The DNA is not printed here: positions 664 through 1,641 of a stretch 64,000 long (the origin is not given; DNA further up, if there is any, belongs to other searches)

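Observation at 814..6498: Isoprenoid-tailoring cluster whose layout resembles haloarchaeal C50-carotenoid (lyeJ-cruF-crtD) operons.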

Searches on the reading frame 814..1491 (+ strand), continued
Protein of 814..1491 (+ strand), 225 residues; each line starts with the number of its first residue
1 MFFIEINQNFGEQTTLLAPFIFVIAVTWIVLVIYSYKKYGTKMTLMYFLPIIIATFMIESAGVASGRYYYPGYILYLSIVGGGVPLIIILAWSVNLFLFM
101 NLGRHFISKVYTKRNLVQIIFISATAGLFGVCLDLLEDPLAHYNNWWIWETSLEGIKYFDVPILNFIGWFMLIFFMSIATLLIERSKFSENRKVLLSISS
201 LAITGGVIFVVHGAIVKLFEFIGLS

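Call 41: find_related_loci(query=A2, collection=genome_contigs, flank=10000)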
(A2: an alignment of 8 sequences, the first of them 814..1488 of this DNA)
Query A2 (225 aa) in genome_contigs; peptide patterns used: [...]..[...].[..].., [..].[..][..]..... (x = any residue, [..] = any of these).
43 stretches matched a pattern; 25 encode a relative of the query (tblastn E <= 1e-3); 25 distinct loci.
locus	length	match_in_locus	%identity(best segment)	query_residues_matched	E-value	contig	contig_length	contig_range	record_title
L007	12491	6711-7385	89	1-225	4e-133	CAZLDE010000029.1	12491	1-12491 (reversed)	MAG TPA_asm: uncultured Thermoplasmatales archaeon isolate SRP098346_co1_225 genome assembly, contig: NODE_6051_length_1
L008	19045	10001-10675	82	1-225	6e-122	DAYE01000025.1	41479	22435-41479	MAG TPA_asm: Euryarchaeota archaeon UBA33 UBA33_contig_1610, whole genome shotgun sequence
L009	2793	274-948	78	1-225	2e-124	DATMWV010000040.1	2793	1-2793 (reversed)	MAG TPA_asm: Thermoplasmatota archaeon isolate SMAG_U13103 k141_280147, whole genome shotgun sequence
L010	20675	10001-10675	81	1-225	5e-120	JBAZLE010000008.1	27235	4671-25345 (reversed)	MAG: Thermoplasmatota archaeon isolate SO_2017_LW4_160 scaffold_3383_c1_LW137-91_2017, whole genome shotgun sequence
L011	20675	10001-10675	79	1-225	9e-119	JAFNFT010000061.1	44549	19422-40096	MAG: Methanobacteriota archaeon isolate bin_19 PROKKA_contig000061, whole genome shotgun sequence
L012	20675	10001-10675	80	1-225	1e-118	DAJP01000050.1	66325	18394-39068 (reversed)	MAG TPA_asm: Euryarchaeota archaeon UBA346 UBA346_contig_465, whole genome shotgun sequence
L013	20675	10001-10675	75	1-225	2e-115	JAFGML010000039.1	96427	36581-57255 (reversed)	MAG: Thermoplasmatota archaeon isolate Zod_Metabat.472 k87_7226301, whole genome shotgun sequence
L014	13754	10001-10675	76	1-225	1e-114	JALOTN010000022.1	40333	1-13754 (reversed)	MAG: Thermoplasmatota archaeon isolate Prado234 scaffold_1933, whole genome shotgun sequence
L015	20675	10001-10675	80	1-225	3e-114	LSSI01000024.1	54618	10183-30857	MAG: Thermoplasmatales archaeon SM1-50 WOR1_30_36_165, whole genome shotgun sequence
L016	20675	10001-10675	67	1-225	2e-104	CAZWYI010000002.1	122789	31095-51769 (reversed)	MAG TPA_asm: uncultured Thermoplasmatales archaeon isolate binchicken_co17_260 genome assembly, contig: NODE_391_length_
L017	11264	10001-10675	66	1-225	4e-104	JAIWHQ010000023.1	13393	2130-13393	MAG: Thermoplasmatota archaeon isolate JL_UM_3 NODE_528_length_13393_cov_0.375773, whole genome shotgun sequence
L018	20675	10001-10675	67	1-225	2e-101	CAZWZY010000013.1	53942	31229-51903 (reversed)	MAG TPA_asm: uncultured Thermoplasmatales archaeon isolate SRP332253_co2_59 genome assembly, contig: NODE_498_length_539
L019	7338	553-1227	66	1-225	4e-101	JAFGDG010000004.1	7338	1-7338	MAG: Thermoplasmatota archaeon isolate Zod_Metabat.1159 k87_165872, whole genome shotgun sequence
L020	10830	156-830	63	1-225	8e-98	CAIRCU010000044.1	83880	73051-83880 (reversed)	MAG: Euryarchaeota archaeon isolate AlinenSediments_bin-5223 genome assembly, contig: bin-5223:44/57, whole genome shotg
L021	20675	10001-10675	64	1-225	3e-97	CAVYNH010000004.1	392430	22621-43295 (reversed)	MAG: Euryarchaeota archaeon isolate MFD04408.bin.1.91 genome assembly, contig: contig_43143, whole genome shotgun sequen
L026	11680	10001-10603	55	1-200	8e-73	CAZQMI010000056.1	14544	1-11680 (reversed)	MAG TPA_asm: uncultured Thermoplasmatales archaeon isolate SRP332253_co2_224 genome assembly, contig: NODE_3979_length_1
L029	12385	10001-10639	54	1-212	4e-69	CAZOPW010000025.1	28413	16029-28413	MAG TPA_asm: uncultured Thermoplasmatales archaeon isolate SRP332253_co1_247 genome assembly, contig: NODE_2410_length_2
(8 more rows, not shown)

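Call 48: list_cluster_members(proteins=[P0155, P0183, P0187, P0224, P0182, P0206, P0231, P0188, P0200, P0150])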
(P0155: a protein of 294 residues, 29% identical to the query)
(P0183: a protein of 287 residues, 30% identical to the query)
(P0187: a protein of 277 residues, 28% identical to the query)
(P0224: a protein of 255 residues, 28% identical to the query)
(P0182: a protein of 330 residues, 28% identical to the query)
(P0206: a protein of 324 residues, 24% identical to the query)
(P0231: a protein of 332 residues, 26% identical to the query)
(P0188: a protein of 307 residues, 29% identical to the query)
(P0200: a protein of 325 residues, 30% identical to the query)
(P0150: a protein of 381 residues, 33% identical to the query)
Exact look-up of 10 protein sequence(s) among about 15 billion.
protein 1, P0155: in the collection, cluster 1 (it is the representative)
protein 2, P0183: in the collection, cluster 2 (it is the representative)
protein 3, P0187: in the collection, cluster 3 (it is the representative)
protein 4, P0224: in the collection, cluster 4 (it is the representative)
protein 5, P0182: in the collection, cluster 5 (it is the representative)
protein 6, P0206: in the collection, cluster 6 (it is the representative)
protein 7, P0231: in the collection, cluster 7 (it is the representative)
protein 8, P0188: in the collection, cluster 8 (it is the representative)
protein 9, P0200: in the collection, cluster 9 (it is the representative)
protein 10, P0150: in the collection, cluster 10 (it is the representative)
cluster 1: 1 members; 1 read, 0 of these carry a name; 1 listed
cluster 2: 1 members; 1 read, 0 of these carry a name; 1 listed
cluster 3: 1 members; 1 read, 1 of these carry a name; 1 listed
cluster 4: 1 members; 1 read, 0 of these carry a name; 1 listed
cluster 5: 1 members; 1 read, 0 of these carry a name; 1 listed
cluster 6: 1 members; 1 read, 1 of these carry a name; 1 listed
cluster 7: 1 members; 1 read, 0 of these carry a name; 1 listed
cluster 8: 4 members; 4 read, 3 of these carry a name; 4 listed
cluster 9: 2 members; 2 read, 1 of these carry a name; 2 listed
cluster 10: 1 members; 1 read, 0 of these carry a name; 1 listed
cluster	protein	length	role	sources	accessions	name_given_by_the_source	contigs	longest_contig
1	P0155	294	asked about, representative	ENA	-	-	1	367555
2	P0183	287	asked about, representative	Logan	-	-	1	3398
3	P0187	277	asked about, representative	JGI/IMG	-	uncharacterized membrane protein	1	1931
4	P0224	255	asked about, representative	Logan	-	-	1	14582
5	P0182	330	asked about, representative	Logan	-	-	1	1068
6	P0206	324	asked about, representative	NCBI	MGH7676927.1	MAG: carotenoid biosynthesis protein [Gemmatimonadaceae bacterium]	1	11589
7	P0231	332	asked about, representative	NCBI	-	-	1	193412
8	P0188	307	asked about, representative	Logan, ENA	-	-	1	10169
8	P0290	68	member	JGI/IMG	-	hypothetical protein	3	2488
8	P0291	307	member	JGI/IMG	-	hypothetical protein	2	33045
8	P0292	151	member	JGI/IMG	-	uncharacterized membrane protein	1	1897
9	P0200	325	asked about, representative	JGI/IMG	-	-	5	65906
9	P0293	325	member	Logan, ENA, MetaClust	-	\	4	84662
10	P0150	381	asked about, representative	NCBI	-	-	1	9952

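Call 53: search_solved_structures(query=window:814-1491:+, max_evalue=1)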
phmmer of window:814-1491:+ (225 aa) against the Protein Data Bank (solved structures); distinct sequences matched with E-value up to 1: 0.

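Call 57: find_homologous_proteins(query=A3, max_evalue=0.001)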
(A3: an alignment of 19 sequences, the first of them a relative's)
Query A3 (19 sequences) (197 aa, profile of the alignment): 16 proteins with E <= 0.001 among 6927 candidates.
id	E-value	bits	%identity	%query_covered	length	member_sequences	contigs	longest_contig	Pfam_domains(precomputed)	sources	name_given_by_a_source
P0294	2.2e-54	202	30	74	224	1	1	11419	PF04240.18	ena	-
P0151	5.9e-54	201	27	67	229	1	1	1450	-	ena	-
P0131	1.8e-53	199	100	100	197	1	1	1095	PF04240.18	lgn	-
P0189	3.3e-48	182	29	50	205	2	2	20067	PF04240.18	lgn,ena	-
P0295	4.6e-48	181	59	100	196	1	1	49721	PF04240.18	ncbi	-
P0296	3.8e-46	175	50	90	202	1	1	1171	PF04240.18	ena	-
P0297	7.1e-46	174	24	67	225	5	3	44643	PF04240.18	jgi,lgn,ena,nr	nr:carotenoid biosynthesis protein [Candidatus Sigynarchaeum springense]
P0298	2.8e-43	166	47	100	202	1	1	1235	PF04240.18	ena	-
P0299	3.3e-43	166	43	96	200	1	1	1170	PF04240.18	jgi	jgi:putative membrane protein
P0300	1.7e-42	163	52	87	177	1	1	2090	PF04240.18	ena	-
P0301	3.5e-37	146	51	88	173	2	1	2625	PF04240.18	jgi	jgi:uncharacterized membrane protein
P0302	2.1e-22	98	27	66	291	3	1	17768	PF04240.18,PF25085.2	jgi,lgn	jgi:putative membrane protein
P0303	1.5e-16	79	30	32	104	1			-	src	-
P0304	4.1e-16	77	20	34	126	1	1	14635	PF04240.18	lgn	-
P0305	5.0e-13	67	27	61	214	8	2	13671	PF04240.18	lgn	-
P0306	2.2e-12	65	26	66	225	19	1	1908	PF04240.18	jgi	-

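Call 58: find_encoding_contigs(protein=P0295, flank=8000, max_places=1)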
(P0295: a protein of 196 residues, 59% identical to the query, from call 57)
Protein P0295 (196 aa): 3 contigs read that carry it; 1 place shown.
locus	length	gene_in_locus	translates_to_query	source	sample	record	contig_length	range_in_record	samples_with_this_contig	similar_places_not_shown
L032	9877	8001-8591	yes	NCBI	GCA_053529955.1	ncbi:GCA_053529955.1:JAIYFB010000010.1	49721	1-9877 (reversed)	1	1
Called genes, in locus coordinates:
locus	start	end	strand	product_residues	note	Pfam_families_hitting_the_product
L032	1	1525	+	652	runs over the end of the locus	PF00989:PAS, PF13426:PAS_9, PF00989:PAS, PF13188:PAS_8, PF13426:PAS_9, PF00989:PAS, PF08448:PAS_4, PF13426:PAS_9, +9 more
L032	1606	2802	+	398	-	PF16927:HisKA_7TM, PF08448:PAS_4, PF12860:PAS_7 (weak), PF13426:PAS_9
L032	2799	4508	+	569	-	PF00672:HAMP, PF00512:HisKA, PF02518:HATPase_c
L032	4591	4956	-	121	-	PF00072:Response_reg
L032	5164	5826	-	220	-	-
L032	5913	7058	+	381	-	PF00682:HMGL-like, PF22617:HCS_D2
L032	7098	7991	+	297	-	PF01040:UbiA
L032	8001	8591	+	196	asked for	PF04240:Caroten_synth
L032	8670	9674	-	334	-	-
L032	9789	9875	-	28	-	?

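Call 59: find_encoding_contigs(protein=P0297, flank=8000, max_places=1)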
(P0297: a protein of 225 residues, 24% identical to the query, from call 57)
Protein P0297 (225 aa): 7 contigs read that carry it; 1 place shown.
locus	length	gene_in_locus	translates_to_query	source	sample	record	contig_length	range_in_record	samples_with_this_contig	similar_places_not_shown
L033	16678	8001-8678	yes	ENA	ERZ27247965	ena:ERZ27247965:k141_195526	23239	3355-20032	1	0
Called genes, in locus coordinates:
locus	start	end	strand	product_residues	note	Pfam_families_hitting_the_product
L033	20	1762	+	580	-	PF00884:Sulfatase, PF01663:Phosphodiest (weak), PF16347:SGSH_C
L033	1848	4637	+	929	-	PF00133:tRNA-synt_1, PF01406:tRNA-synt_1e (faint), PF09334:tRNA-synt_1g, PF13603:tRNA-synt_1_2, PF00133:tRNA-synt_1, PF09334:tRNA-synt_1g (weak), PF08264:Anticodon_1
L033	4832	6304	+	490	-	-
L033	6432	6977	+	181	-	-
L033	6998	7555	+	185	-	PF00025:Arf, PF00009:GTP_EFTU (faint), PF00071:Ras, PF01926:MMR_HSR1 (faint), PF08477:Roc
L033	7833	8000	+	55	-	-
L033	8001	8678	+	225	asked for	PF04240:Caroten_synth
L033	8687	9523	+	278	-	PF01040:UbiA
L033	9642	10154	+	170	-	-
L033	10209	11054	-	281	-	-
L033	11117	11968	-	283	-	-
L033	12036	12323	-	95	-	PF00085:Thioredoxin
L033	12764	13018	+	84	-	PF01402:RHH_1 (weak)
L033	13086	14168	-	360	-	PF01208:URO-D (faint)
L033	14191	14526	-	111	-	-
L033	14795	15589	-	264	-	-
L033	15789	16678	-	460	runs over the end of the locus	PF01523:PmbA_TldD_1st, PF19290:PmbA_TldD_2nd, PF19289:PmbA_TldD_3rd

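Call 60: find_encoding_contigs(protein=P0189, flank=8000, max_places=1)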
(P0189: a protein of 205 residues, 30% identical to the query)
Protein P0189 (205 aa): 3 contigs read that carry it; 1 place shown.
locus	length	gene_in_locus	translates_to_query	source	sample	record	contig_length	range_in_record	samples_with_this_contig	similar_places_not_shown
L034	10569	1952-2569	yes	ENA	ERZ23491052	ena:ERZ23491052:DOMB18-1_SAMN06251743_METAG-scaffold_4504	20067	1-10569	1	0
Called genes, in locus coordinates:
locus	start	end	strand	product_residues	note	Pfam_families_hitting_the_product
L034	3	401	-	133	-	?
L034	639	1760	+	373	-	PF21948:LplA-B_cat, PF03099:BPL_LplA_LipB (weak)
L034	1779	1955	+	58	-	-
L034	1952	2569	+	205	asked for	PF04240:Caroten_synth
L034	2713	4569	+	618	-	-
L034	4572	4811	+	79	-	PF13370:Fer4_13, PF13459:Fer4_15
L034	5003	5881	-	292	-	PF00484:Pro_CA (weak)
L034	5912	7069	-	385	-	PF01145:Band_7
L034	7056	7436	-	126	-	-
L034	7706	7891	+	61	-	-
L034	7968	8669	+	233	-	PF13367:PrsW-protease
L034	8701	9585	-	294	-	PF02754:CCG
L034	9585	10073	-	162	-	PF13237:Fer4_10, PF13183:Fer4_8, PF13187:Fer4_9 (weak), PF13484:Fer4_16 (faint), PF13534:Fer4_17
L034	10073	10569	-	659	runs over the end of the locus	PF00890:FAD_binding_2, PF01266:DAO, PF03486:HI0933_like (weak), PF07992:Pyr_redox_2 (weak), PF12831:FAD_oxidored, PF13450:NAD_binding_8, PF12838:Fer4_7, PF14697:Fer4_21, +10 more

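Call 63: find_homologous_proteins(query=A4, max_evalue=1e-10)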
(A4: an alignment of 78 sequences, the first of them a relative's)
Query A4 (78 sequences) (288 aa, profile of the alignment): 17 proteins with E <= 1e-10 among 8000 candidates.
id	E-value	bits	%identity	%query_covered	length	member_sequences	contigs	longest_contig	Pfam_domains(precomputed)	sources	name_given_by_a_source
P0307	1.3e-62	230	29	59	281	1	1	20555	PF04240.18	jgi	jgi:uncharacterized membrane protein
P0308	3.7e-55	205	80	96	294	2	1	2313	PF04240.18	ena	-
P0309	4.4e-55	205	84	98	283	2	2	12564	PF04240.18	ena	-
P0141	6.4e-55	205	100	100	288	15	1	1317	PF04240.18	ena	-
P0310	2.2e-53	200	55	87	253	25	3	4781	PF04240.18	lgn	-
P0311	2.7e-53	199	54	85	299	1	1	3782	PF04240.18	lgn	-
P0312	3.7e-52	196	52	85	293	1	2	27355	PF04240.18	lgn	-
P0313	9.8e-52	194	50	84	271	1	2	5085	PF04240.18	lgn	-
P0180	2.9e-51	193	22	54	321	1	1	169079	PF04240.18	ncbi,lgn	-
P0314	8.7e-51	191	55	85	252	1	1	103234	PF04240.18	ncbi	-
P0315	3.1e-50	189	37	16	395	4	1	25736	PF04240.18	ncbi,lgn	-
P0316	1.9e-49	187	52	84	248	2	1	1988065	PF04240.18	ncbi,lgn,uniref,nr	ncbi:carotenoid biosynthesis protein [Arcanobacterium phocisimile]|uniref:Carotenoid biosynthesis pr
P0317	7.6e-49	185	32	56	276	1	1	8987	PF04240.18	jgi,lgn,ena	-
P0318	1.3e-47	181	39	88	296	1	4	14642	PF04240.18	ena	-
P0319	1.9e-46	177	41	94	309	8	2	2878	PF04240.18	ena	-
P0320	1.7e-29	121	53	61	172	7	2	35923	PF04240.18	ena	-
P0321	1.1e-22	99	32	41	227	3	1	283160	PF04240.18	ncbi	ncbi:carotenoid biosynthesis protein [Pontibacter sp. CAU 1760]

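Call 69: find_encoding_contigs(protein=P0294, flank=6000, max_places=1)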
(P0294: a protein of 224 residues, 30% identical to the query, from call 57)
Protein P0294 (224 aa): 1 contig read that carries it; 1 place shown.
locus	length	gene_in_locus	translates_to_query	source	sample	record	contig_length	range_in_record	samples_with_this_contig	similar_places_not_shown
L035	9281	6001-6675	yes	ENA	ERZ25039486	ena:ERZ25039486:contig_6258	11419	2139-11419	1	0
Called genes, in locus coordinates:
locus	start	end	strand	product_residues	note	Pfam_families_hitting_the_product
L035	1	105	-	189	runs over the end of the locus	PF13673:Acetyltransf_10, PF00583:Acetyltransf_1, PF13508:Acetyltransf_7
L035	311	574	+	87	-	-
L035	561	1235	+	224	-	PF00382:TFIIB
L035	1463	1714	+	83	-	PF04255:DUF433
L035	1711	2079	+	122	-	PF18478:PIN_10 (weak), PF18480:DUF5615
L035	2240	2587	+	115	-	-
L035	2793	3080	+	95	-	PF13411:MerR_1, PF00376:MerR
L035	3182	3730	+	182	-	-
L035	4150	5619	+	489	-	-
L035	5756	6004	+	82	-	-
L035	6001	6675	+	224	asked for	PF04240:Caroten_synth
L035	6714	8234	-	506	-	PF26150:LEA-2_4 (weak)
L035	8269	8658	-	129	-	-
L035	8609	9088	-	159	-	-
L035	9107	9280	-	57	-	?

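Call 70: find_encoding_contigs(protein=P0314, flank=6000, max_places=1)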
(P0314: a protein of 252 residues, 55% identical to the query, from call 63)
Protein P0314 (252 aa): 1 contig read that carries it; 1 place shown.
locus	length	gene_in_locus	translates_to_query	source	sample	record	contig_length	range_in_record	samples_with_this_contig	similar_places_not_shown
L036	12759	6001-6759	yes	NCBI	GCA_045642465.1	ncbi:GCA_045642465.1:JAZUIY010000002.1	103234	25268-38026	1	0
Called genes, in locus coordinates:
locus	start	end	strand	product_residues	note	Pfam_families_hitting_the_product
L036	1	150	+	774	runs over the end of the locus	PF04313:HSDR_N (weak), PF13588:HSDR_N_2, PF00270:DEAD, PF04851:ResIII, PF18766:SWI2_SNF2, PF08463:EcoEI_R_C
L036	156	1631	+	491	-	PF12161:HsdM_N, PF02384:N6_Mtase, PF05175:MTS (faint), PF07669:Eco57I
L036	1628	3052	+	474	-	PF01420:Methylase_S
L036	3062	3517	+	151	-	-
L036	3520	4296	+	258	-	PF14355:Abi_C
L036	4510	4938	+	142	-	PF24838:8xMP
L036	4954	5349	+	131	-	PF08937:ThsB_TIR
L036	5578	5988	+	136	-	PF01327:Pep_deformylase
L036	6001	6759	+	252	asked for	PF04240:Caroten_synth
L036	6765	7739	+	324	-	PF00561:Abhydrolase_1, PF12146:Hydrolase_4, PF12697:Abhydrolase_6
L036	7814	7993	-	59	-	-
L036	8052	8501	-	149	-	-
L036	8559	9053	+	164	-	-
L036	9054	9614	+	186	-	PF01863:YgjP-like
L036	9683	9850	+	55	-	-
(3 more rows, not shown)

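Call 71: find_encoding_contigs(protein=P0180, flank=6000, max_places=1)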
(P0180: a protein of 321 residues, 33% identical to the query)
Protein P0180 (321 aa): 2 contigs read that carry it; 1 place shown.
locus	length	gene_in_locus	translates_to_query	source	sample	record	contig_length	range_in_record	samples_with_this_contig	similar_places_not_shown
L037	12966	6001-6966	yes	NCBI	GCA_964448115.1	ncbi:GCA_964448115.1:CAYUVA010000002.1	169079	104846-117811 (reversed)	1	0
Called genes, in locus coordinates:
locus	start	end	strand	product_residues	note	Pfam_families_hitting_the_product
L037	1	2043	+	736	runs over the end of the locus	PF13174:TPR_6 (faint), PF13432:TPR_16 (faint), PF13181:TPR_8 (faint), PF23914:TPR_CcmH_CycH (faint), PF12895:ANAPC3 (faint), PF13414:TPR_11 (faint), PF00515:TPR_1, PF07719:TPR_2 (weak), +7 more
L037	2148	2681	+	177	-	PF16697:Yop-YscD_cpl, PF00498:FHA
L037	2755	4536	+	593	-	-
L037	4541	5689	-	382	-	PF04389:Peptidase_M28, PF01546:Peptidase_M20, PF07687:M20_dimer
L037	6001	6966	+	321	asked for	PF04240:Caroten_synth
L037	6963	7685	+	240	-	PF00535:Glycos_transf_2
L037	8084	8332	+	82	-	PF04325:DUF465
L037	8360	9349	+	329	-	PF03706:LPG_synthase_TM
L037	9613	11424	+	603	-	PF05580:Peptidase_S55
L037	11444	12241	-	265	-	PF03819:MazG, PF12643:MazG-like (faint), PF01503:PRA-PH (weak), PF03819:MazG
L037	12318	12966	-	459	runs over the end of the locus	PF00437:T2SSE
